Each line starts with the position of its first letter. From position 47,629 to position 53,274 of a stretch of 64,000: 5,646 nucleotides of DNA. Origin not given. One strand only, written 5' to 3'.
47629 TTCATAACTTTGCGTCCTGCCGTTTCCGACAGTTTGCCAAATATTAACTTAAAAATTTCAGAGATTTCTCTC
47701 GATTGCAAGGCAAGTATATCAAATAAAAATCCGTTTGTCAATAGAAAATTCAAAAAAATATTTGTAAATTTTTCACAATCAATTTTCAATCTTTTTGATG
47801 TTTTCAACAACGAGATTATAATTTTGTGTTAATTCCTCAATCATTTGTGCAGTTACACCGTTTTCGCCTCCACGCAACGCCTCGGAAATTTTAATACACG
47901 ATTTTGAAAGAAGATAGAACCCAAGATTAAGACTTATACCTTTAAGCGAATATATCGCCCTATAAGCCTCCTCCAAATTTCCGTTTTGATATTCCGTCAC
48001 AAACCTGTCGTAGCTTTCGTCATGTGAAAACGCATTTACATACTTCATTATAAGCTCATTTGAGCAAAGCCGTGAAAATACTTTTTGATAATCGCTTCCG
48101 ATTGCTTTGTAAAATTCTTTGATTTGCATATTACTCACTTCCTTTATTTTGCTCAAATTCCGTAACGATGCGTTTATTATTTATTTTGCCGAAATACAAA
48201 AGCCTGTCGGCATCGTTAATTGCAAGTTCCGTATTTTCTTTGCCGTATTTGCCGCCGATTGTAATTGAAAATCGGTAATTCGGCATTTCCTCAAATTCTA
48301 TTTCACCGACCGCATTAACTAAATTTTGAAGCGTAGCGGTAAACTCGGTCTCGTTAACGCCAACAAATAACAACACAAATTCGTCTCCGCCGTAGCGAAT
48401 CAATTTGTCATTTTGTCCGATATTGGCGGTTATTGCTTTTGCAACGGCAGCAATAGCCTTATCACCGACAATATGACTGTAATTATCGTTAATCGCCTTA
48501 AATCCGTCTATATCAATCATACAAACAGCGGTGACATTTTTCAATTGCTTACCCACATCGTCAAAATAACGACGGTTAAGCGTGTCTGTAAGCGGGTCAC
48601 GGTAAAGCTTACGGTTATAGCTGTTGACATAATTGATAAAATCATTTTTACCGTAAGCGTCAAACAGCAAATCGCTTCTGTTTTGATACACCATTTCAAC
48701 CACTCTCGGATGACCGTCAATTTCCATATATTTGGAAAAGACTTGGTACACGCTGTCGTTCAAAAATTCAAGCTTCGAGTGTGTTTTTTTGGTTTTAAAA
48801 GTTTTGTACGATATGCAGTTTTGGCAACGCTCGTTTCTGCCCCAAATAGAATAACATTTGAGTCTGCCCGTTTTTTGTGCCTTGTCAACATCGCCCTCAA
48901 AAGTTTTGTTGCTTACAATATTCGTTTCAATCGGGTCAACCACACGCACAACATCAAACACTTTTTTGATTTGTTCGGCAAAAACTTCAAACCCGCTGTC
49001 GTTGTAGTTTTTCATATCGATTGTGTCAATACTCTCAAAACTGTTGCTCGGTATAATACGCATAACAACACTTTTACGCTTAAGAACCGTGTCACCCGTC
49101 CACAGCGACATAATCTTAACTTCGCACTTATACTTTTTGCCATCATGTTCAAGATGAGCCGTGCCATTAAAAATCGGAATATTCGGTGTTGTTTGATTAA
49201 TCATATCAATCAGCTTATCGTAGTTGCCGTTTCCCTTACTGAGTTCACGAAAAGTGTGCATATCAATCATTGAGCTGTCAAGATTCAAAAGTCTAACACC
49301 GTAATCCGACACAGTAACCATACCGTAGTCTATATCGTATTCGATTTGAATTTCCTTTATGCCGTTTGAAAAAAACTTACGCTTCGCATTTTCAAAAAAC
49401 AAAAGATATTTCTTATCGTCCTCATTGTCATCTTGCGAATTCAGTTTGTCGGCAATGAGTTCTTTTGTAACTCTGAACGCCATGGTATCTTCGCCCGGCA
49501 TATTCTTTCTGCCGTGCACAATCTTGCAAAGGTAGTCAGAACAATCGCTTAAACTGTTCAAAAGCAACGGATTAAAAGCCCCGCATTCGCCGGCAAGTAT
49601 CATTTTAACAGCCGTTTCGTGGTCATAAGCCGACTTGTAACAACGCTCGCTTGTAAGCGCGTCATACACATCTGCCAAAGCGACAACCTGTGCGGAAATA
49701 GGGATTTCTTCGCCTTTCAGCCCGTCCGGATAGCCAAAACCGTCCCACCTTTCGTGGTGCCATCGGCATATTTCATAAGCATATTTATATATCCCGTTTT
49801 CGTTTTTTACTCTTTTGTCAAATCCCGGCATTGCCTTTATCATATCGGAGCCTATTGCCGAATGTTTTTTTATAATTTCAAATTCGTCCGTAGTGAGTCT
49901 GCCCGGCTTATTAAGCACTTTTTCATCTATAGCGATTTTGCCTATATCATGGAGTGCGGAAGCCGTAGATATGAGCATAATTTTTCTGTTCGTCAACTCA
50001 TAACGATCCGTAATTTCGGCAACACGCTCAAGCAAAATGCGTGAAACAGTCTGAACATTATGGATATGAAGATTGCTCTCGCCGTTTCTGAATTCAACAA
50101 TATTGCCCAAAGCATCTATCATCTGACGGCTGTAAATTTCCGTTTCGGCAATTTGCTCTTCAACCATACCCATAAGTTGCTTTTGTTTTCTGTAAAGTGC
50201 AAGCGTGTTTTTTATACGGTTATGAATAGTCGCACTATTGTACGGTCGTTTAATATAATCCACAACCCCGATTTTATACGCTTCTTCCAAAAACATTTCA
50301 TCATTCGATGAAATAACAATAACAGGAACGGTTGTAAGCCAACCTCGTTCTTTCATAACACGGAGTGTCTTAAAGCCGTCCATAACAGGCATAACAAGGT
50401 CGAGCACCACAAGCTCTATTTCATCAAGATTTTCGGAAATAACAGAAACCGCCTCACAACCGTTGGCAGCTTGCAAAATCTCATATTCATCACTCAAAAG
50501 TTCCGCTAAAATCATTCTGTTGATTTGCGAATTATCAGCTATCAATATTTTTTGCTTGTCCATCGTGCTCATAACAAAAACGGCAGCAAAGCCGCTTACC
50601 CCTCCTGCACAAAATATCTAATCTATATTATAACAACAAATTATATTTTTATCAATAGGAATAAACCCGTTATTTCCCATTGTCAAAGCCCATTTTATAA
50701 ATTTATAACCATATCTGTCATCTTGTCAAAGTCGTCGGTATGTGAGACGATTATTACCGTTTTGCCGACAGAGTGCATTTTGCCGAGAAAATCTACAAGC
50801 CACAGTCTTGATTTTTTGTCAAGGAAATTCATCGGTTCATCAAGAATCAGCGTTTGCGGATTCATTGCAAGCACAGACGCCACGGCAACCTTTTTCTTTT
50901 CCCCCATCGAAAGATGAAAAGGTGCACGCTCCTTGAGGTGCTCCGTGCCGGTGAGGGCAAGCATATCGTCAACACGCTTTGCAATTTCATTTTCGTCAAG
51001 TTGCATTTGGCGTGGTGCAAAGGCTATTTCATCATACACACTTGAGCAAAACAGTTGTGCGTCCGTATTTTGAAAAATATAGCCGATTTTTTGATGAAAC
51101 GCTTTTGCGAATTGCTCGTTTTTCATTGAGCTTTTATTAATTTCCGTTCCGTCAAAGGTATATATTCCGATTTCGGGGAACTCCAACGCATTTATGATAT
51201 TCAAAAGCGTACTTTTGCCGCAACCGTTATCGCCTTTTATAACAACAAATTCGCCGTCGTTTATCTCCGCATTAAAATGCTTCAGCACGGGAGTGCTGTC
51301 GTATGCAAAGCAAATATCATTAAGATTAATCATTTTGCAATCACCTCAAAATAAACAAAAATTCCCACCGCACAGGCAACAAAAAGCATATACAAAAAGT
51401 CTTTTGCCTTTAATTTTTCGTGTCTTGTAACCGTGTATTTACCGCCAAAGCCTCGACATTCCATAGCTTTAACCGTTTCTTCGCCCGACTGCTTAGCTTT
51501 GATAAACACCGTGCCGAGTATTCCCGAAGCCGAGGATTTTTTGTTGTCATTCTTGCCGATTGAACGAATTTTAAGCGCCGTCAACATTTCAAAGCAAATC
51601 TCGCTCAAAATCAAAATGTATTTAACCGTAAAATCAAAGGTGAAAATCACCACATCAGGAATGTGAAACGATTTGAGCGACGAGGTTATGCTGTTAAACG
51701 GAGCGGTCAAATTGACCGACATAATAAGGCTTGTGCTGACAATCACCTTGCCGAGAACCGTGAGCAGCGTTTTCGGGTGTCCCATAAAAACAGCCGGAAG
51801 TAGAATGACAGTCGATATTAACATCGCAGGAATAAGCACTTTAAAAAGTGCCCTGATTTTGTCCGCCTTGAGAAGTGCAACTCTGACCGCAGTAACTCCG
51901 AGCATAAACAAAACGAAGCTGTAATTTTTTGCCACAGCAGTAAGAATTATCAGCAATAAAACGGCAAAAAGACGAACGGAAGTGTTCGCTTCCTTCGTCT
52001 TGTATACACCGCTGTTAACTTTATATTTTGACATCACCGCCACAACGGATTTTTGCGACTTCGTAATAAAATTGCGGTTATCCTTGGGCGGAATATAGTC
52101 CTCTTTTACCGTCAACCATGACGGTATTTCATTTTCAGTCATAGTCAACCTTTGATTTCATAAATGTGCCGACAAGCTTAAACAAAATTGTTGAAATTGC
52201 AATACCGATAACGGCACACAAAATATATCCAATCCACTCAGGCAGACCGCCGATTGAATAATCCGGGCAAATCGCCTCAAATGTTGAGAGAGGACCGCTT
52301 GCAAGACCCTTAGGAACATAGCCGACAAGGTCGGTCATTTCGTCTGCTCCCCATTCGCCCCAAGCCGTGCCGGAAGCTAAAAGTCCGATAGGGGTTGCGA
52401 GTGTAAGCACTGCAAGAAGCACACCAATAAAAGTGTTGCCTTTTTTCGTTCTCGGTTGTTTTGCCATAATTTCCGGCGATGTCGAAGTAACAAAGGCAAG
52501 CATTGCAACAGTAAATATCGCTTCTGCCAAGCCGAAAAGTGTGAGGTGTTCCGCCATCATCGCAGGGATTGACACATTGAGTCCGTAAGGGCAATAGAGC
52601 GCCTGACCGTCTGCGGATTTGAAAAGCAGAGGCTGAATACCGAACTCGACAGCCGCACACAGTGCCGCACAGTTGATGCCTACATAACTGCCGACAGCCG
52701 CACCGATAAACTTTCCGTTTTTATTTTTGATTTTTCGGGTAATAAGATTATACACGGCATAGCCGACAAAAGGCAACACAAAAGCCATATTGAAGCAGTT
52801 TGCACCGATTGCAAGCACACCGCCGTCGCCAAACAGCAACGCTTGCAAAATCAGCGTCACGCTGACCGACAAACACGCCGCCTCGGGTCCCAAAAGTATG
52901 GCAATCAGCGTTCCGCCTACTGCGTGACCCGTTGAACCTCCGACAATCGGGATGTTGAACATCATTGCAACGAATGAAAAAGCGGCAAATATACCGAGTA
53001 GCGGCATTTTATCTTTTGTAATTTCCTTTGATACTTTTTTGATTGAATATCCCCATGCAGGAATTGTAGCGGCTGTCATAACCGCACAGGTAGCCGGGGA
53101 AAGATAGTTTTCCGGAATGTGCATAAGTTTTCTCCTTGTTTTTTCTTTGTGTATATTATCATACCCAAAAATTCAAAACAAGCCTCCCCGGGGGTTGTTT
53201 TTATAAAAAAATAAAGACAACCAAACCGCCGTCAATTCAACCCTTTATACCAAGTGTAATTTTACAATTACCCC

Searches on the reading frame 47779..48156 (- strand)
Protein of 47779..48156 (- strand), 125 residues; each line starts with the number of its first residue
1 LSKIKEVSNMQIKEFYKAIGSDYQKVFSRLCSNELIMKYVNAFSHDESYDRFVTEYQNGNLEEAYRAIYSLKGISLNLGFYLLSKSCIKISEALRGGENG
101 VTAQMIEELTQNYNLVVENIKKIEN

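Call 6: search_protein_families(library=pfam, proteins=[window:47779-48156:-], max_evalue=0.01)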
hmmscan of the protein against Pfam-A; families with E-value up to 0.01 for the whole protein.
window:47779-48156:- (125 aa): 1 family
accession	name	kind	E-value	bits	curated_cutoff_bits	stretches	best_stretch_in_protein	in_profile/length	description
PF01627.28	Hpt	-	0.00042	20.9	24.6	1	54-114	19-79/84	Hpt domain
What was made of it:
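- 47779..48156 (-): 125-aa Hpt-like ORF immediately upstream of the promoter. The Pfam match is weak. Call 6 (20.9 bits against a cut-off of 24.6).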

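Call 38: search_protein_families(library=ncbifam, proteins=[window:47779-48156:-], max_evalue=0.01)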
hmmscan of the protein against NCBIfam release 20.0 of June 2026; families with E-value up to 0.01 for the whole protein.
window:47779-48156:- (125 aa): 0 families

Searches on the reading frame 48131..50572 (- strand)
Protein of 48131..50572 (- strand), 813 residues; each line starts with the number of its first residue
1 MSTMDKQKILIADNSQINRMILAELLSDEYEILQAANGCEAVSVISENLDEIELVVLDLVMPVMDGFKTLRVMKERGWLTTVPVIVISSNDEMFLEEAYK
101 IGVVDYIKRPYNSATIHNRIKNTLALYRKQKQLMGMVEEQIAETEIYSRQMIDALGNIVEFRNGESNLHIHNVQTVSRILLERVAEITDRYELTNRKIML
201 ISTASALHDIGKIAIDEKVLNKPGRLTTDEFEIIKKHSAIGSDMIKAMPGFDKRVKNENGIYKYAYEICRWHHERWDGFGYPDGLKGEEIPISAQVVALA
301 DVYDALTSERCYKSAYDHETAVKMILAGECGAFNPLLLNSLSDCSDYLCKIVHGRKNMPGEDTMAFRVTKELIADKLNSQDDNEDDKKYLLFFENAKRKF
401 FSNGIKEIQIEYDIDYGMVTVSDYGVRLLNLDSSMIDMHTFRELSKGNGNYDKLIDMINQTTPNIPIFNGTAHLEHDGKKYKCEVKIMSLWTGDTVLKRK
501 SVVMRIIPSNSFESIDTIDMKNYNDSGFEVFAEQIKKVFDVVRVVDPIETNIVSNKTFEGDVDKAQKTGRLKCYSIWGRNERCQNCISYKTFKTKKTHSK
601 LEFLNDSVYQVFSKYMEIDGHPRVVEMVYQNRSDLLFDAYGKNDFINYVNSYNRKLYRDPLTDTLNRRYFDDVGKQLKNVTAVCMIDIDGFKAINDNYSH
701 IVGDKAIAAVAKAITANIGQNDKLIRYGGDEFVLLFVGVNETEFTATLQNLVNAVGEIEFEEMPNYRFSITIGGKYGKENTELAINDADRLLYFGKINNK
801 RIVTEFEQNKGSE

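Call 6: search_protein_families(library=pfam, proteins=[window:48131-50572:-], max_evalue=0.01)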
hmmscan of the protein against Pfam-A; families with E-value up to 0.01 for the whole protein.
window:48131-50572:- (813 aa): 5 families
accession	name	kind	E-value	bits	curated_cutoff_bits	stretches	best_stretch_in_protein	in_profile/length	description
PF13487.12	HD_5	-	2.8e-25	89.4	27.2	1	176-325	17-158/170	HD domain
PF00990.26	GGDEF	-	3.4e-24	85.9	23.8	1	657-796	2-155/161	Diguanylate cyclase, GGDEF domain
PF00072.30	Response_reg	-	1.8e-18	67.2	30.2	1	9-121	1-111/111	Response regulator receiver domain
PF01966.28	HD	-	5.6e-15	56.1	22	1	183-305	7-115/116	HD domain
PF08438.16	YGR210-like_G4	-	0.0048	17.8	24.7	0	83-142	24-78/108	Obg-like GTPase YGR210-like, G4 motif-containing domain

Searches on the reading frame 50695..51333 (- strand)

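Call 6: search_protein_families(library=pfam, proteins=[window:50695-51333:-], max_evalue=0.01)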
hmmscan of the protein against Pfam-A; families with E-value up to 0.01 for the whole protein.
window:50695-51333:- (212 aa): 9 families
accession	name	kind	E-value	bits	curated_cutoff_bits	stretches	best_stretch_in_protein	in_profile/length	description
PF00005.33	ABC_tran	-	4.9e-28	98.9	25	1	17-169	1-137/137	ABC transporter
PF13304.12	AAA_21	-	1.9e-11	45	27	2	124-198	221-298/304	AAA domain, putative AbiEii toxin, Type IV TA system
PF02463.25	SMC_N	-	3.6e-08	33.5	40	1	27-209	24-208/220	RecF/RecN/SMC N terminal domain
PF01637.24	ATPase_2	-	6e-06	26.7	33.2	1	23-129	16-124/225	ATPase domain predominantly from Archaea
PF13476.12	AAA_23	-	0.0014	19.7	27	1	28-53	20-45/201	AAA domain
PF13173.12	AAA_14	-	0.0018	18.7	27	1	28-107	3-75/129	AAA domain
PF13555.12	AAA_29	-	0.0021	18.2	27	1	23-50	18-45/61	P-loop containing region of AAA domain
PF03193.22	RsgA_GTPase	-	0.0085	16.4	30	0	17-48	97-127/174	RsgA GTPase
PF20720.3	nSTAND3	-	0.0088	16.2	27.2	0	14-47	4-37/155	Novel STAND NTPase 3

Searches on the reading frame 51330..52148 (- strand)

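Call 6: search_protein_families(library=pfam, proteins=[window:51330-52148:-], max_evalue=0.01)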
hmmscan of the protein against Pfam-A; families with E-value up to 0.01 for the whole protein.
window:51330-52148:- (272 aa): 1 family
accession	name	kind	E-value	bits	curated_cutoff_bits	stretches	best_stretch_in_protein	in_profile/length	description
PF02361.21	CbiQ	-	3e-16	60.2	25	1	55-236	9-210/216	Cobalt transport protein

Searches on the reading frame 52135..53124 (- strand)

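Call 6: search_protein_families(library=pfam, proteins=[window:52135-53124:-], max_evalue=0.01)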
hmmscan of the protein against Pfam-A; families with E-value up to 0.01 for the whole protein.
window:52135-53124:- (329 aa): 3 families
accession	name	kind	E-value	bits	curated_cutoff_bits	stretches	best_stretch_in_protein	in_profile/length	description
PF01891.21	CbiM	-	1.9e-60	204.7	23.1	1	2-219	1-205/205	Cobalt uptake substrate-specific transmembrane region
PF13190.11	PDGLE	-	1.2e-12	48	27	1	231-323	3-101/102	PDGLE domain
PF12822.12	ECF_trnsprt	-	3.6e-05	24.3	30.7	1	40-205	3-161/169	ECF transporter, substrate-specific component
